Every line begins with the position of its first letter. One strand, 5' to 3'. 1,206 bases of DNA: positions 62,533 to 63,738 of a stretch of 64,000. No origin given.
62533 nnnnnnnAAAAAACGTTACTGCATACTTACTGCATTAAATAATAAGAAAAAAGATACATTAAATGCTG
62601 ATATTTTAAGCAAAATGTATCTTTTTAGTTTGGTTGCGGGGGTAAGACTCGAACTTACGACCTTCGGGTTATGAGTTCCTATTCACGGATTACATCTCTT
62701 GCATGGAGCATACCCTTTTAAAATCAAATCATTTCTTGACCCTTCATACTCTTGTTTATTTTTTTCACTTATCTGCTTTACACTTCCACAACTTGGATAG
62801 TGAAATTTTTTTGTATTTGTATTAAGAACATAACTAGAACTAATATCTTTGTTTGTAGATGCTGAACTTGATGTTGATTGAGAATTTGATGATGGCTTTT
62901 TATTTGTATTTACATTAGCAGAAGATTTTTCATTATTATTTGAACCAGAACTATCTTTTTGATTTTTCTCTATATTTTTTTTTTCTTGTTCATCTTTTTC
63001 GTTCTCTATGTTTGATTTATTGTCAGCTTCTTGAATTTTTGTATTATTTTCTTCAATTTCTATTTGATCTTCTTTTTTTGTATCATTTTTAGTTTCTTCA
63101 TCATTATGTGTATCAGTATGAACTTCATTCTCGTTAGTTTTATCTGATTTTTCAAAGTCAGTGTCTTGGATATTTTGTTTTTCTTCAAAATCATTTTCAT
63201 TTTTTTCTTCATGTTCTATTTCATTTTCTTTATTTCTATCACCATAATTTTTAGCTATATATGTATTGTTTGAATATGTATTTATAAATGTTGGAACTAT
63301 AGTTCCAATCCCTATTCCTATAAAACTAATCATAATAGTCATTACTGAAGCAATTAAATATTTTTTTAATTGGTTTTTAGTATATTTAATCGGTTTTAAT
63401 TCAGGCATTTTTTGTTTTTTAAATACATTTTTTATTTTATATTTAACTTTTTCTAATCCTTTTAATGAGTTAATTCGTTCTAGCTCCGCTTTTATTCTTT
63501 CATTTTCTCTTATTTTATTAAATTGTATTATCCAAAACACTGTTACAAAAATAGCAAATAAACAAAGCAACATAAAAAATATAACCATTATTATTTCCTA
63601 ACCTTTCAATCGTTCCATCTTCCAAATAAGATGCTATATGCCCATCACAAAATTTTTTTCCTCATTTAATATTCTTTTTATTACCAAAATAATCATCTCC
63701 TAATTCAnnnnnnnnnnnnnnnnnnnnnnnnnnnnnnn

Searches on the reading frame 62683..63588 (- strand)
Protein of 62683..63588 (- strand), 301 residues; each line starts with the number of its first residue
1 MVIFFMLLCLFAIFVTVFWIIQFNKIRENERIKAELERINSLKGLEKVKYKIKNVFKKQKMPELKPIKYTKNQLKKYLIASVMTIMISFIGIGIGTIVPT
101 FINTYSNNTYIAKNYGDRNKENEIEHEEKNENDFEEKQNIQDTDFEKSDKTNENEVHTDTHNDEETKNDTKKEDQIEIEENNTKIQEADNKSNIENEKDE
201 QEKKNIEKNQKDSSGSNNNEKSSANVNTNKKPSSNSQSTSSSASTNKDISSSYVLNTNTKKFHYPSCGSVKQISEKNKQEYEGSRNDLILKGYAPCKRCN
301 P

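Call 48: search_protein_families(library=pfam, proteins=[window:62683-63588:-], max_evalue=0.01)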
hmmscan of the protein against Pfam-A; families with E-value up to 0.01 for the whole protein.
window:62683-63588:- (301 aa): 1 family
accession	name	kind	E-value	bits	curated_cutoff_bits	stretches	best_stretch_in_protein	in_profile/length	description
PF07264.17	EI24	-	0.0033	18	32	1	2-129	64-162/199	Sulfate transporter CysZ/Etoposide-induced protein 2.4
